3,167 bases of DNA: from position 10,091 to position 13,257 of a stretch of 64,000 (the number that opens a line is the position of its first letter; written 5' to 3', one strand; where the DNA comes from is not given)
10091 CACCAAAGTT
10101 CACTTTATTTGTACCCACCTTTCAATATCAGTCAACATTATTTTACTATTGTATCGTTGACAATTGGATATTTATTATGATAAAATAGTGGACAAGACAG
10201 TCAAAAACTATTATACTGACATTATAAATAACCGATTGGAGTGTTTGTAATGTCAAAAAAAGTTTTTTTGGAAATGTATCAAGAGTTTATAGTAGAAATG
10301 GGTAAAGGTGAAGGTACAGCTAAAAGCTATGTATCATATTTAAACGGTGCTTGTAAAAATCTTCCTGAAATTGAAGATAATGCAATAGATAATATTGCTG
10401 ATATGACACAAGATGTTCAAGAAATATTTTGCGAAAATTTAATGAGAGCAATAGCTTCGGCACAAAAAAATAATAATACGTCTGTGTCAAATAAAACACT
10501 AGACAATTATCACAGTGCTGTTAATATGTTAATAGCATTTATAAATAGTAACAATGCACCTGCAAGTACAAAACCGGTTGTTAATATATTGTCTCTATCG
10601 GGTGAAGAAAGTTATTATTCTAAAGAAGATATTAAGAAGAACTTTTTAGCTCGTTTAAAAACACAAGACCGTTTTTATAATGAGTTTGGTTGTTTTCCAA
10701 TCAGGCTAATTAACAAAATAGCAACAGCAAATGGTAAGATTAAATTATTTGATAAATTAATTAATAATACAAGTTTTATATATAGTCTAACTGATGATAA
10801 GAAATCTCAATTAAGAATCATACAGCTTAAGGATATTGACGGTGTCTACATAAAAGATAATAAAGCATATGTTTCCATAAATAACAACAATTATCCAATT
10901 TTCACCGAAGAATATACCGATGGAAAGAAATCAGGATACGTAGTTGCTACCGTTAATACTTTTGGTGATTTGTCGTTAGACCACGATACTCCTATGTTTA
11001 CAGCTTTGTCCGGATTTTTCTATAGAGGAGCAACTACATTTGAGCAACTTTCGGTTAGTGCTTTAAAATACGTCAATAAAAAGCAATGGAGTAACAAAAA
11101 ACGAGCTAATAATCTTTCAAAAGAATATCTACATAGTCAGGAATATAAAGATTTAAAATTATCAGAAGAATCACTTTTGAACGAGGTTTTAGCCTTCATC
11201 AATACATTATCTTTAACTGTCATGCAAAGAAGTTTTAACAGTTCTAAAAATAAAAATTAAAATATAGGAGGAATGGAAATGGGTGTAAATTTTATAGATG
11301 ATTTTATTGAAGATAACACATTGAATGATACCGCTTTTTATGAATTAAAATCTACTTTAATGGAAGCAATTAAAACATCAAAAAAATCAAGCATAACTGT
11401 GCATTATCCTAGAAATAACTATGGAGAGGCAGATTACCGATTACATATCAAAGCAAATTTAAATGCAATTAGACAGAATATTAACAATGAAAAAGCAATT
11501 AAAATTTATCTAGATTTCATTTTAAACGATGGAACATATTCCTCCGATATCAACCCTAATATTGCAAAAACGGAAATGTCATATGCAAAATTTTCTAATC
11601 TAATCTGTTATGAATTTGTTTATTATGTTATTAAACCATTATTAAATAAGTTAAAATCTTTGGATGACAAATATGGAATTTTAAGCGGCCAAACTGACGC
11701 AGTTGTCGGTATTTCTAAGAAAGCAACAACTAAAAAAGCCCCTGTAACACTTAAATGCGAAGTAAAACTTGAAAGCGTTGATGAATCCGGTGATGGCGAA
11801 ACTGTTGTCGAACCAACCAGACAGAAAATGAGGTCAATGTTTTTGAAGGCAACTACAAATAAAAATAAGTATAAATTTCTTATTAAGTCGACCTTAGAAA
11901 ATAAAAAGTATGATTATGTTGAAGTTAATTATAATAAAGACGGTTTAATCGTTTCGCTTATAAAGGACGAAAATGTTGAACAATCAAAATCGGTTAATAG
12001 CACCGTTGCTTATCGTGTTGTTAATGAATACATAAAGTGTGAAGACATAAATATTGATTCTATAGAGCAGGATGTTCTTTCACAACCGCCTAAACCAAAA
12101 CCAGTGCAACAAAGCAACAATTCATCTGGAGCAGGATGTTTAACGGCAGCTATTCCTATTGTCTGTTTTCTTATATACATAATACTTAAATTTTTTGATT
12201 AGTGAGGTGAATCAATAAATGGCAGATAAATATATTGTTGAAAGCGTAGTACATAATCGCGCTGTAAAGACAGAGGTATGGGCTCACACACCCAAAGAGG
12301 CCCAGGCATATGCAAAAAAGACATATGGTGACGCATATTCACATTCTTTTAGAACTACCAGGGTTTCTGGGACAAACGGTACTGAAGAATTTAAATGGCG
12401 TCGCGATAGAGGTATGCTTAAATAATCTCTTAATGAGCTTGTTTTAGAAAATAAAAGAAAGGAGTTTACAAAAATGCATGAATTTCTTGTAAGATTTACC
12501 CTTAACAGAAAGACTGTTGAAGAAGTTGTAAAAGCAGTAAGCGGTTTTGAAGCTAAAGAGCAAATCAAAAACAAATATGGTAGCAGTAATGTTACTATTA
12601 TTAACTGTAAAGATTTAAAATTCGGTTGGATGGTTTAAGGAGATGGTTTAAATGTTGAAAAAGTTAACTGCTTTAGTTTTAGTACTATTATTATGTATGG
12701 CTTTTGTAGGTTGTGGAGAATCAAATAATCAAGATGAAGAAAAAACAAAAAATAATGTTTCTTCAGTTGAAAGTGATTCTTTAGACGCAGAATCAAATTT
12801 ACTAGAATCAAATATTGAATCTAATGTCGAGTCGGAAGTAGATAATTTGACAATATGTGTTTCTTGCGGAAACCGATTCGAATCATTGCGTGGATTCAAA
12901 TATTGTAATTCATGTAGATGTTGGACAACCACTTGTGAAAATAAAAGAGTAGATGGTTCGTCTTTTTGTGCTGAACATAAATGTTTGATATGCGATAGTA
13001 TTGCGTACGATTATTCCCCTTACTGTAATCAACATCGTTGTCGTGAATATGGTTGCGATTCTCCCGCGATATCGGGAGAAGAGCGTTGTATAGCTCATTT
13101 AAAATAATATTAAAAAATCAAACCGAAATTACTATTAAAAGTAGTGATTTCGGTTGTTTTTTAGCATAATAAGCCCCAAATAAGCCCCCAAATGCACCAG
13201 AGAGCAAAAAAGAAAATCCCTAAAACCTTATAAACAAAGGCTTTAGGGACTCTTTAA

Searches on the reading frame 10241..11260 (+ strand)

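Call 6: search_protein_families(library=padloc, proteins=[window:10241-11260:+], max_evalue=0.1)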
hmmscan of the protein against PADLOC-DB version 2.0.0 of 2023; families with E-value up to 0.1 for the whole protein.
window:10241-11260:+ (339 aa): 0 families

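Call 7: search_protein_families(library=ncbifam, proteins=[window:10241-11260:+], max_evalue=0.1)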
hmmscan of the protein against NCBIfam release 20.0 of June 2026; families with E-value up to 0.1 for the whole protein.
window:10241-11260:+ (339 aa): 1 family
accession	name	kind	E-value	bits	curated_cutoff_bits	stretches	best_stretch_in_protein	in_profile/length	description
NF033942.0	GjpA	subfamily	0.098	11.9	100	0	53-118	93-157/331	outer membrane porin GjpA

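Call 57: search_protein_families(library=phrogs, proteins=[window:10241-11260:+], max_evalue=0.01)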
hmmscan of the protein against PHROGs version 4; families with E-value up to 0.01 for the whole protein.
window:10241-11260:+ (339 aa): 0 families

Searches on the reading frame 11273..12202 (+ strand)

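Call 53: search_protein_families(library=pfam, proteins=[window:11273-12202:+], max_evalue=1)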
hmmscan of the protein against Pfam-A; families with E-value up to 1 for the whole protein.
window:11273-12202:+ (309 aa): 3 families
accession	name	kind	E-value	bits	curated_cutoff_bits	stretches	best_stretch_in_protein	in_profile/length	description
PF17824.6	DUF5586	-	0.041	13.4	26.6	1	230-287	158-214/404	Family of unknown function (DUF5586)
PF24638.1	KH_DEAH11_1st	-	0.07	13.8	27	1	108-133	1-27/65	DEAH11 eukaryotic type KH-domain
PF25166.1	CoiA_C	-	0.094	13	21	1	56-90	91-126/149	Competence protein CoiA, C-terminal domain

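Call 57: search_protein_families(library=phrogs, proteins=[window:11273-12202:+], max_evalue=0.01)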
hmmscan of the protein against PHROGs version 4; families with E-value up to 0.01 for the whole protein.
window:11273-12202:+ (309 aa): 0 families

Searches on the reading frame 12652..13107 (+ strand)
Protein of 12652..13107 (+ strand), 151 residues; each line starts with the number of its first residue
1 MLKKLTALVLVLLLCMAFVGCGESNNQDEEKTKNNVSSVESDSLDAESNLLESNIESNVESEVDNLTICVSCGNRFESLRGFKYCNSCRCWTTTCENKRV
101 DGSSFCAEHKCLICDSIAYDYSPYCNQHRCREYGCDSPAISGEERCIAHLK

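Call 53: search_protein_families(library=pfam, proteins=[window:12652-13107:+], max_evalue=1)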
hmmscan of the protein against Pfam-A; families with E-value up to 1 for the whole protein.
window:12652-13107:+ (151 aa): 7 families
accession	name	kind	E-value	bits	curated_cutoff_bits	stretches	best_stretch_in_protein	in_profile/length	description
PF19579.4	FtsL_2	-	0.008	16.5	24.6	1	3-66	16-82/100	Bacteriodetes cell division protein (FtsL-like)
PF22563.2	iREC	-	0.021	15.3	27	1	27-95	16-79/115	Inactive Receiver domain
PF11722.13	zf-TRM13_CCCH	-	0.022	14.8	20.9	1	95-110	14-29/29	CCCH zinc finger in TRM13 protein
PF16339.10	DUF4969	-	0.027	15.3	31.4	1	1-67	1-69/79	Domain of unknown function (DUF4969)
PF09716.15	ETRAMP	-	0.034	14.6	29.1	1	3-41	4-42/81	Malarial early transcribed membrane protein (ETRAMP)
PF24906.1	Zf_WRKY19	-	0.054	13.8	27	1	129-149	3-22/24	WRKY19 zinc finger domain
PF13891.11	zf-C3Hc3H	-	0.41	11.4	27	0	90-149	1-61/62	Potential DNA-binding domain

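Call 57: search_protein_families(library=phrogs, proteins=[window:12652-13107:+], max_evalue=0.01)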
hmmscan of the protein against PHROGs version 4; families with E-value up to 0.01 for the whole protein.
window:12652-13107:+ (151 aa): 4 families
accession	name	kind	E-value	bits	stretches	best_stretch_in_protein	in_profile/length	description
phrog_806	-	unknown function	9.8e-05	23.5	1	1-59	1-60/187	-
phrog_3727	-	unknown function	0.00091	20.1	1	2-62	1-63/209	-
phrog_33364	-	unknown function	0.0013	19.9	1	1-56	1-53/83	-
phrog_8801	-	unknown function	0.0085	17.6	0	3-42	2-42/94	-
